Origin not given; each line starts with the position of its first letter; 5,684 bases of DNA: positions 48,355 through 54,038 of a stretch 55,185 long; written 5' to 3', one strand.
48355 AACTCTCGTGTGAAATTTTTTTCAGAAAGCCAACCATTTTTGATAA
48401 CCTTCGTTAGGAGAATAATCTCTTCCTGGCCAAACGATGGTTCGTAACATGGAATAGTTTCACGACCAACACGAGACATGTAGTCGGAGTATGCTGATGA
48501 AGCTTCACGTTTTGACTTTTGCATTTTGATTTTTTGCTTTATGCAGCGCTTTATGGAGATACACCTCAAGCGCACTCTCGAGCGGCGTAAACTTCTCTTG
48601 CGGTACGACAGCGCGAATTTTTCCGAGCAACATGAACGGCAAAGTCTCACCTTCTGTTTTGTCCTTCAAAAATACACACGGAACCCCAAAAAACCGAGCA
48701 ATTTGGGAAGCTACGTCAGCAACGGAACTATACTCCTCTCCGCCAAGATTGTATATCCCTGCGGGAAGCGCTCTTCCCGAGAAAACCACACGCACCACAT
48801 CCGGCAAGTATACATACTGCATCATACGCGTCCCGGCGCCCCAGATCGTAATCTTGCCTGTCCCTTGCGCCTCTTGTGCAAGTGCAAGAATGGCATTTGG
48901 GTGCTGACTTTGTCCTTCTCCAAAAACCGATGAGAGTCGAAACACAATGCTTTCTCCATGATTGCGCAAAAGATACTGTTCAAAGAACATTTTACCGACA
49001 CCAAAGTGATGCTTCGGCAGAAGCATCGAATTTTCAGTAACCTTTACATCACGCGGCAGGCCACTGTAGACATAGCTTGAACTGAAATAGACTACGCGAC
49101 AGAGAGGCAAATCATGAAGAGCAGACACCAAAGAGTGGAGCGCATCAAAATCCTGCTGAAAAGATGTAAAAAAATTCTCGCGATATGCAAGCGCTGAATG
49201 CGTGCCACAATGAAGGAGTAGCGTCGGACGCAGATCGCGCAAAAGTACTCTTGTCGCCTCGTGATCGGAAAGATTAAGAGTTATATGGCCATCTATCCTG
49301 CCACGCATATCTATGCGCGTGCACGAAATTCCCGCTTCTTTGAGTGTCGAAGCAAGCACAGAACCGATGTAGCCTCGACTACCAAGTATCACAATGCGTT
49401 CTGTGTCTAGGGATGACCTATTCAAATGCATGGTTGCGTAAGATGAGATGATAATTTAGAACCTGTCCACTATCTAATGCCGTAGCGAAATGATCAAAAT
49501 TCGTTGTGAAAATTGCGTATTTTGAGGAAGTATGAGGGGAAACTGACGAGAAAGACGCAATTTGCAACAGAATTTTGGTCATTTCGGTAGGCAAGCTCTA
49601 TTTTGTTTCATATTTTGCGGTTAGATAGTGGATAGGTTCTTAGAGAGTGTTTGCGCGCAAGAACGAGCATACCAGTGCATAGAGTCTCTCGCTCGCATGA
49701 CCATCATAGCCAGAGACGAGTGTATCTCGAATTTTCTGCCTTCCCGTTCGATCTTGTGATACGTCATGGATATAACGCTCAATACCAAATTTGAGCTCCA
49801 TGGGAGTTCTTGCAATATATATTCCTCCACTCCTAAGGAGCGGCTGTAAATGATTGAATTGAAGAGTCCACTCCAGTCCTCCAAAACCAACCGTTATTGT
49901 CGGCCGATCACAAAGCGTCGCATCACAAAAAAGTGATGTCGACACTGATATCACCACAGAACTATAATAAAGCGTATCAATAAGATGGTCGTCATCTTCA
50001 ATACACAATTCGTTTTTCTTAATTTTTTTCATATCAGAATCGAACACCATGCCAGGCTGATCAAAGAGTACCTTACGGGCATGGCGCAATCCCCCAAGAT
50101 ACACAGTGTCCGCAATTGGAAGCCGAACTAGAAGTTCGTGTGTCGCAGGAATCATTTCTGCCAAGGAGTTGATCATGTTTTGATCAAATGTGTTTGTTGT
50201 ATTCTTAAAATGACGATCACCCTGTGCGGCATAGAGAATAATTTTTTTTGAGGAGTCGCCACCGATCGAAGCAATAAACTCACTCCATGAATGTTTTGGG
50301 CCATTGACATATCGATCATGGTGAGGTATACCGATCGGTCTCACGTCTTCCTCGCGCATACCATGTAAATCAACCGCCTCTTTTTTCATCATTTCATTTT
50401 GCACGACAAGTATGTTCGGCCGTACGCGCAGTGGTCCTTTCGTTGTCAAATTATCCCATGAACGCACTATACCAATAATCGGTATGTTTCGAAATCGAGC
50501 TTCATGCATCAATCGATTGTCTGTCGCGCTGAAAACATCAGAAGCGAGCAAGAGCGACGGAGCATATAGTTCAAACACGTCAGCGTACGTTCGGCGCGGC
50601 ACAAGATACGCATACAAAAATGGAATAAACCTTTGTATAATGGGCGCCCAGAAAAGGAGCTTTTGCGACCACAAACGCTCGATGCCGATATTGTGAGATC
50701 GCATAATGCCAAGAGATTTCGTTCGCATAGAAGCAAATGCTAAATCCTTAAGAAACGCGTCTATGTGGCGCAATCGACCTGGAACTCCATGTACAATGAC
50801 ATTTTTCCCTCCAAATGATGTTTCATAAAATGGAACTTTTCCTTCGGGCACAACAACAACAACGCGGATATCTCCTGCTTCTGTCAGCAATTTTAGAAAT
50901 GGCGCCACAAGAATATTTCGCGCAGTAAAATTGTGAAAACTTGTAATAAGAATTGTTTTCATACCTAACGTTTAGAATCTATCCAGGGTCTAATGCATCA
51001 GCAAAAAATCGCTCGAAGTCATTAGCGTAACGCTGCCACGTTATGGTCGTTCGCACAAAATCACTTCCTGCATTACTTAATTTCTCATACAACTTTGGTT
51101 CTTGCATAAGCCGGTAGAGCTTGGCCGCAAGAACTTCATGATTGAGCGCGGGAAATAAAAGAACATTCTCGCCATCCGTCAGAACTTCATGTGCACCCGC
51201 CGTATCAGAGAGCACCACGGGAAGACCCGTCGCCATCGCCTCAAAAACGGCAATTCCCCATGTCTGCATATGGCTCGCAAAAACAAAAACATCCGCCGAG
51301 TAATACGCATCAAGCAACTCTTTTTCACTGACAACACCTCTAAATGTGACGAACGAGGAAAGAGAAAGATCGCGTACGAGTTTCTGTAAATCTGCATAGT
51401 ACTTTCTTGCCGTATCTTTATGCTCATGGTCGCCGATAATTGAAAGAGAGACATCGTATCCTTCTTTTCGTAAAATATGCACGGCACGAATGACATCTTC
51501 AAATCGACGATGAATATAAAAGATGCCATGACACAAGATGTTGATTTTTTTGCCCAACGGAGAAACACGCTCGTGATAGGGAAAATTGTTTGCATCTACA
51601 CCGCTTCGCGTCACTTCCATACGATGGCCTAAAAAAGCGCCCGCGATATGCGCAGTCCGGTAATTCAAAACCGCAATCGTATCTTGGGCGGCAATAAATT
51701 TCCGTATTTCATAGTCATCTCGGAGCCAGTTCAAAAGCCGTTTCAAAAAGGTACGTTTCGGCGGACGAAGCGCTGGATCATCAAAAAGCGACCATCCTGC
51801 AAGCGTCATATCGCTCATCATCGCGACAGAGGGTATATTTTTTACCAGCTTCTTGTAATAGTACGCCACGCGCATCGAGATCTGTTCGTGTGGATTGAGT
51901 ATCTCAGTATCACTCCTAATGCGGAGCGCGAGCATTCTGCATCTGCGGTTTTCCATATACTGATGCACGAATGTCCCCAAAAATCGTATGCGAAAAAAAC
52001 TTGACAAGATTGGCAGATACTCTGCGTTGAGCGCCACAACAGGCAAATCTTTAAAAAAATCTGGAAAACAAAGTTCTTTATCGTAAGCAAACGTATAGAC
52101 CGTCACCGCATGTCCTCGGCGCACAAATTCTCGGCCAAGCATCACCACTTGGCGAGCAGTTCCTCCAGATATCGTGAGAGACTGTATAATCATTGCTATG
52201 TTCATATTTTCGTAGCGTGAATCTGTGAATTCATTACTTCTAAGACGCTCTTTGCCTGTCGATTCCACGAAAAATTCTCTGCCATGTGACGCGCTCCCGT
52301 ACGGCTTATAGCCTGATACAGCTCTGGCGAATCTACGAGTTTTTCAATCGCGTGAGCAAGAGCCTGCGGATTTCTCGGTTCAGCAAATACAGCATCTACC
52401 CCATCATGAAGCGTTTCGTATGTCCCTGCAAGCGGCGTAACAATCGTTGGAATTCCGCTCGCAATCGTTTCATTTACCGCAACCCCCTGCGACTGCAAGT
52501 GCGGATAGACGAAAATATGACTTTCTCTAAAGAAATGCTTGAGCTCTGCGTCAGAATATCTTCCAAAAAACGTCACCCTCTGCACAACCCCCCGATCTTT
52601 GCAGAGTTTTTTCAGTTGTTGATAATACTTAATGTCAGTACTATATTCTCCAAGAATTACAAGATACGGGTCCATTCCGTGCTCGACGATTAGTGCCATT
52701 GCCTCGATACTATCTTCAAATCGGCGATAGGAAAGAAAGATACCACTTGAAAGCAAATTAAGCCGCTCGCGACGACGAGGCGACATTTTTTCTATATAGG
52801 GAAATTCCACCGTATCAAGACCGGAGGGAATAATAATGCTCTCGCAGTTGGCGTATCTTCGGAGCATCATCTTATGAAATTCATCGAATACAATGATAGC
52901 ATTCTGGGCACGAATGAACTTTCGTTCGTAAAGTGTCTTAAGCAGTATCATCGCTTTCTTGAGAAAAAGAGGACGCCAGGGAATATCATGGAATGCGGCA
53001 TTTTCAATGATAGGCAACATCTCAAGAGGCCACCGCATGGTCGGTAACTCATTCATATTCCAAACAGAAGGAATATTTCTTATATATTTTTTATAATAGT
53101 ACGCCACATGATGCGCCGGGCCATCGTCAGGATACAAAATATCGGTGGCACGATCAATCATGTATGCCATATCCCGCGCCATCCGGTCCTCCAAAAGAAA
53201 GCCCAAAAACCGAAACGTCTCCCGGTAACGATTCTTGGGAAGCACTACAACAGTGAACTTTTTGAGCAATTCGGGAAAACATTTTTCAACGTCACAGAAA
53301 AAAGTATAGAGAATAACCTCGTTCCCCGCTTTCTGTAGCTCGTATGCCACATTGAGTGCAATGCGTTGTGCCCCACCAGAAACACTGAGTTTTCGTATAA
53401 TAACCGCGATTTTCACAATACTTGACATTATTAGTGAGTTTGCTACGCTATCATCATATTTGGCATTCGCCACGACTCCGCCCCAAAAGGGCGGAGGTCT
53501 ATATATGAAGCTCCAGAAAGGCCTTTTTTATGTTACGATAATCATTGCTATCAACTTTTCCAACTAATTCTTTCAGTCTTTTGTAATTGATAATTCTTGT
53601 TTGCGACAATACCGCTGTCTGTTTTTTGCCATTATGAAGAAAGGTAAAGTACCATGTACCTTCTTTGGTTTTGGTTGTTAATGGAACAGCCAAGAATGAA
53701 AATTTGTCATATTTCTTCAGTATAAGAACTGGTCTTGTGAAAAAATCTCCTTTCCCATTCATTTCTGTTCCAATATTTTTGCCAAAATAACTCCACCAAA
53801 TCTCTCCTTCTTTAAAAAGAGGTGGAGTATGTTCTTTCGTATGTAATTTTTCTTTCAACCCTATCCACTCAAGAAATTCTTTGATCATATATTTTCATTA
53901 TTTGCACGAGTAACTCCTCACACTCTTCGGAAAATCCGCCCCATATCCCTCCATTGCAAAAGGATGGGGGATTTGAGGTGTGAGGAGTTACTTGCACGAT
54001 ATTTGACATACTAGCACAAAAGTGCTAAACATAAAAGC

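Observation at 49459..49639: MITE-like palindromic repeat family with conserved termini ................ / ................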

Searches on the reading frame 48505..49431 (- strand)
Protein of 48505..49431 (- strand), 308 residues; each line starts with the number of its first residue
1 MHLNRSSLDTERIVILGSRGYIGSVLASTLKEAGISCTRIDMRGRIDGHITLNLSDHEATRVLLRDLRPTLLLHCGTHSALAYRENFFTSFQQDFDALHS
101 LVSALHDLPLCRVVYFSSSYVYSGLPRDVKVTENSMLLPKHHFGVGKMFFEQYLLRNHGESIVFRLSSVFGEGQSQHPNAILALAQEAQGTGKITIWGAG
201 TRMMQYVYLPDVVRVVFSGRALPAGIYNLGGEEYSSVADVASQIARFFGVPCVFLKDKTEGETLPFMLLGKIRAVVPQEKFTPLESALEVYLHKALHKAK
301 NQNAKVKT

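Call 9: search_protein_families(library=pfam, proteins=[window:48508-49431:-])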
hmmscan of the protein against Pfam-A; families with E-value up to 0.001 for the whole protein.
window:48508-49431:- (308 aa): 3 families
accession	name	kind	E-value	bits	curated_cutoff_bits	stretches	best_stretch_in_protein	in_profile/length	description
PF01370.27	Epimerase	-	1.2e-23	84.3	20.9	1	13-217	1-222/240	NAD dependent epimerase/dehydratase family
PF04321.23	RmlD_sub_bind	-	1.1e-16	61.2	27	1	12-250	2-233/287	RmlD substrate binding domain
PF16363.11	GDP_Man_Dehyd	-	1.5e-06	28.3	27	1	15-217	2-234/332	GDP-mannose 4,6 dehydratase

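Call 34: find_encoding_contigs(protein=window:48505-49431:-, flank=3000, max_places=10)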
Protein window:48505-49431:- (308 aa): 6 contigs read that carry it; 3 places shown.
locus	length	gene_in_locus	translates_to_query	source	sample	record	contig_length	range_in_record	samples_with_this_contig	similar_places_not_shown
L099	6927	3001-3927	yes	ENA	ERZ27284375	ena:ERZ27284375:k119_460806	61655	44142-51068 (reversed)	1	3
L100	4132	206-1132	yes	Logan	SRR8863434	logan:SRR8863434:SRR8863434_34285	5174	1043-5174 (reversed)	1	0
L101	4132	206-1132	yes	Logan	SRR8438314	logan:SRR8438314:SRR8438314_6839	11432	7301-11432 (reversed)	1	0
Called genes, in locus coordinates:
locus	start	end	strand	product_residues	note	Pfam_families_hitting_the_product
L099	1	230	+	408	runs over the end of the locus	PF13439:Glyco_transf_4 (weak), PF20706:GT4-conflict (weak), PF00534:Glycos_transf_1, PF13692:Glyco_trans_1_4, PF13524:Glyco_trans_1_2 (weak)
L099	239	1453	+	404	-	PF13439:Glyco_transf_4 (weak), PF20706:GT4-conflict, PF00534:Glycos_transf_1, PF13692:Glyco_trans_1_4, PF13524:Glyco_trans_1_2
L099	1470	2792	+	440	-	PF04464:Glyphos_transf (faint)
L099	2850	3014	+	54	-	-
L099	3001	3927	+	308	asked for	PF01370:Epimerase, PF04321:RmlD_sub_bind, PF16363:GDP_Man_Dehyd (weak)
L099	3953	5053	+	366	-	PF01041:DegT_DnrJ_EryC1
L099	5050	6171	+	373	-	PF01041:DegT_DnrJ_EryC1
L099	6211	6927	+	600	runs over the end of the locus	-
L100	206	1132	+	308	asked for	PF01370:Epimerase, PF04321:RmlD_sub_bind, PF16363:GDP_Man_Dehyd (weak)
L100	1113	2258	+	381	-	PF01041:DegT_DnrJ_EryC1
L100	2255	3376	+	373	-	PF01041:DegT_DnrJ_EryC1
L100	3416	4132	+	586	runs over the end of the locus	?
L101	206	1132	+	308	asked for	PF01370:Epimerase, PF04321:RmlD_sub_bind, PF16363:GDP_Man_Dehyd (weak)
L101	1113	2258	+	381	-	PF01041:DegT_DnrJ_EryC1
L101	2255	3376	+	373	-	PF01041:DegT_DnrJ_EryC1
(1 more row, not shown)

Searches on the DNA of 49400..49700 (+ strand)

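Call 51: search_rna_families(source=window, start=49400, end=49700, threshold=evalue, max_evalue=10)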
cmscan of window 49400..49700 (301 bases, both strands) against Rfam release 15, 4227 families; matches with E-value up to 10: 6.
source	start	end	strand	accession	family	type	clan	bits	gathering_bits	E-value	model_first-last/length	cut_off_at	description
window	49483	49589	+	RF04128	MIR8562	Gene; miRNA;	-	20.5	211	0.1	1-242/242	no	MIR8562 microRNA precursor family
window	49539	49585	+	RF01190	snR50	Gene; snRNA; snoRNA; CD-box;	-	19.9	45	1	1-89/89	no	Small nucleolar RNA snR50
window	49483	49589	-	RF04128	MIR8562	Gene; miRNA;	-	17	211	0.59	1-242/242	no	MIR8562 microRNA precursor family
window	49488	49573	+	RF02304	TtnuCD29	Gene; snRNA; snoRNA; CD-box;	-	15.6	90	9.7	1-78/78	no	Tetrahymena snoRNA TtnuCD29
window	49470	49556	+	RF02195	TP53TG1_1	Gene; lncRNA;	-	11.2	40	5.8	67-153/153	no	TP53 target 1 conserved region 1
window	49486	49548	+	RF01139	sR2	Gene; snRNA; snoRNA; CD-box;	-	10.2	42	7.3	1-57/57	no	Small nucleolar RNA sR2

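Call 54: search_dna_similar(query=window:49456-49642:+, collection=plasmids, mode=distant, max_evalue=1, max_rows=15)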
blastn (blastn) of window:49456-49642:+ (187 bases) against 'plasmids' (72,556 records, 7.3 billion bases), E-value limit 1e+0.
No match.

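Call 55: search_dna_similar(query=window:49456-49642:+, collection=phages, mode=distant, max_evalue=1, max_rows=15)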
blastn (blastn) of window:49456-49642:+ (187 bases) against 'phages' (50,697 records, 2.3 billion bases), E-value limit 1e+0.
No match.
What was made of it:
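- No match in plasmid or phage collections (calls 54, 55).
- Tried and rejected: Plasmid and phage collections. blastn in distant mode found no match (calls 54, 55).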

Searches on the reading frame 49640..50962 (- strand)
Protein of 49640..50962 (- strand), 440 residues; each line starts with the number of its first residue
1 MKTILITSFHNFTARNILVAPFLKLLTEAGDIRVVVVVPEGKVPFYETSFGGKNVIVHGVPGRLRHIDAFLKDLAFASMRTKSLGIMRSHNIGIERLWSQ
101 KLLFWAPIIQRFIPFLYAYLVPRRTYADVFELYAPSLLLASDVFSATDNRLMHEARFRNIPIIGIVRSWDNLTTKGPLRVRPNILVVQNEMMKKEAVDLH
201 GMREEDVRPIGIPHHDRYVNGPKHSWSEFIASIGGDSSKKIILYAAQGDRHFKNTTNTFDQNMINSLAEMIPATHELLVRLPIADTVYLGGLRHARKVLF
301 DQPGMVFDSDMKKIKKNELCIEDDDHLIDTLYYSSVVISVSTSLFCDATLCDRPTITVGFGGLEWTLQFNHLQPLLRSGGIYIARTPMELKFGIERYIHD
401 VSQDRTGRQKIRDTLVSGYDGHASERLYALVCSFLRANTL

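Call 9: search_protein_families(library=pfam, proteins=[window:49643-50962:-])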
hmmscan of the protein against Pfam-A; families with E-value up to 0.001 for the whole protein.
window:49643-50962:- (440 aa): 1 family
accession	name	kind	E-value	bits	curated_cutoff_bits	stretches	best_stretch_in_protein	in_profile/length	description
PF04464.20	Glyphos_transf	-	1.6e-05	24.5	22.1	0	183-245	136-198/367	CDP-Glycerol:Poly(glycerophosphate) glycerophosphotransferase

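Call 77: find_encoding_contigs(protein=window:49640-50962:-, flank=1500, max_places=10)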
Protein window:49640-50962:- (440 aa): 10 contigs read that carry it; 3 places shown.
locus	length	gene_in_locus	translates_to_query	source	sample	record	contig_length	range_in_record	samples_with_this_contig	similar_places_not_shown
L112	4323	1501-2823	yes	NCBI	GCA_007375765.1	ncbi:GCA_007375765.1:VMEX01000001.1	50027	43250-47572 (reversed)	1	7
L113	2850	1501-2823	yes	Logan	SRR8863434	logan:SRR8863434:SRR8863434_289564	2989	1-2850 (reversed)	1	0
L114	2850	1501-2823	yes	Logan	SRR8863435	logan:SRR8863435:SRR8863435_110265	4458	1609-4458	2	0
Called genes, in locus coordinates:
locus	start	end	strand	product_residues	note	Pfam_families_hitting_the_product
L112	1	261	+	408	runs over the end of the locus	PF13439:Glyco_transf_4 (weak), PF20706:GT4-conflict (weak), PF00534:Glycos_transf_1, PF13692:Glyco_trans_1_4, PF13524:Glyco_trans_1_2 (weak)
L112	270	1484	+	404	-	PF13439:Glyco_transf_4 (weak), PF20706:GT4-conflict, PF00534:Glycos_transf_1, PF13692:Glyco_trans_1_4, PF13524:Glyco_trans_1_2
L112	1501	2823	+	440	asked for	PF04464:Glyphos_transf (faint)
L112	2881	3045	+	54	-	-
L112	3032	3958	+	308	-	PF01370:Epimerase, PF04321:RmlD_sub_bind, PF16363:GDP_Man_Dehyd (weak)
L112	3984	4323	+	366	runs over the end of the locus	PF01041:DegT_DnrJ_EryC1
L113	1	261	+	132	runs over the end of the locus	?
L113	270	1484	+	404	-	PF13439:Glyco_transf_4 (weak), PF20706:GT4-conflict, PF00534:Glycos_transf_1, PF13692:Glyco_trans_1_4, PF13524:Glyco_trans_1_2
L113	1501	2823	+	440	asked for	PF04464:Glyphos_transf (faint)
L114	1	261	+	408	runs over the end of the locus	PF13439:Glyco_transf_4 (weak), PF20706:GT4-conflict (weak), PF00534:Glycos_transf_1, PF13692:Glyco_trans_1_4, PF13524:Glyco_trans_1_2 (weak)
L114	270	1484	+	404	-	PF13439:Glyco_transf_4 (weak), PF20706:GT4-conflict, PF00534:Glycos_transf_1, PF13692:Glyco_trans_1_4, PF13524:Glyco_trans_1_2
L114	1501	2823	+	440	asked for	PF04464:Glyphos_transf (faint)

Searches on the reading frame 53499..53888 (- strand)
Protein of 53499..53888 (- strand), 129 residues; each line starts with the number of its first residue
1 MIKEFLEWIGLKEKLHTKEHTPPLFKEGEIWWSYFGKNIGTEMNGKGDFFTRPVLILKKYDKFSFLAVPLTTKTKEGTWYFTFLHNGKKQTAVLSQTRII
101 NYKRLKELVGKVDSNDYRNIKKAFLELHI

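Call 9: search_protein_families(library=pfam, proteins=[window:53502-53888:-])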
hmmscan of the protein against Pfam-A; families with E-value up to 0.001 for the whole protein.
window:53502-53888:- (129 aa): 1 family
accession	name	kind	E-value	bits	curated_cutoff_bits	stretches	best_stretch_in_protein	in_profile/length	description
PF02452.23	PemK_toxin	-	3.9e-09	37.1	23.1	1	26-126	1-107/109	PemK-like, MazF-like toxin of type II toxin-antitoxin system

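Call 79: find_encoding_contigs(protein=window:53499-53888:-, flank=1500, max_places=10)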
Protein window:53499-53888:- (129 aa): 9 contigs read that carry it; 4 places shown.
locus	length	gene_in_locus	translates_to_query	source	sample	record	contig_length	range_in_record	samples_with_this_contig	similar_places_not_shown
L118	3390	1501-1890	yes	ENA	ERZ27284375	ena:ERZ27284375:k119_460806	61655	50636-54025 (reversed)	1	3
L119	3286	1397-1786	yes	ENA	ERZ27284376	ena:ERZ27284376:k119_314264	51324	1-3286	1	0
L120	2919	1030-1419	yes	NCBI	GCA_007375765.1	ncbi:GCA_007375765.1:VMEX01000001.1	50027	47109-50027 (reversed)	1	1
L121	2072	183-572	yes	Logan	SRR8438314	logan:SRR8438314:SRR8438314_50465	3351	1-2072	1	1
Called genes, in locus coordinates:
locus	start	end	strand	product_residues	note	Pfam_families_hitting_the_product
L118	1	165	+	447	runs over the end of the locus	PF08421:Methyltransf_13, PF13489:Methyltransf_23, PF08484:Methyltransf_14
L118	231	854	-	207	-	PF16262:DUF4916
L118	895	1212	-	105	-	-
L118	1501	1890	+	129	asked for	PF02452:PemK_toxin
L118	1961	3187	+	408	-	PF13439:Glyco_transf_4 (weak), PF20706:GT4-conflict (weak), PF00534:Glycos_transf_1, PF13692:Glyco_trans_1_4, PF13524:Glyco_trans_1_2 (weak)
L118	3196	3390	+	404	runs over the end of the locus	PF13439:Glyco_transf_4 (weak), PF20706:GT4-conflict, PF00534:Glycos_transf_1, PF13692:Glyco_trans_1_4, PF13524:Glyco_trans_1_2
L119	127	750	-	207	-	PF16262:DUF4916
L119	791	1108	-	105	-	-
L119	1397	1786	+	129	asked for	PF02452:PemK_toxin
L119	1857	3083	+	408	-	PF13439:Glyco_transf_4 (weak), PF20706:GT4-conflict (weak), PF00534:Glycos_transf_1, PF13692:Glyco_trans_1_4, PF13524:Glyco_trans_1_2 (weak)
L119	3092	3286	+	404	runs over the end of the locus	PF13439:Glyco_transf_4 (weak), PF20706:GT4-conflict, PF00534:Glycos_transf_1, PF13692:Glyco_trans_1_4, PF13524:Glyco_trans_1_2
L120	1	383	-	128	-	PF16262:DUF4916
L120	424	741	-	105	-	-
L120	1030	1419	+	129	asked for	PF02452:PemK_toxin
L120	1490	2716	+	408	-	PF13439:Glyco_transf_4 (weak), PF20706:GT4-conflict (weak), PF00534:Glycos_transf_1, PF13692:Glyco_trans_1_4, PF13524:Glyco_trans_1_2 (weak)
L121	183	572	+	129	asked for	PF02452:PemK_toxin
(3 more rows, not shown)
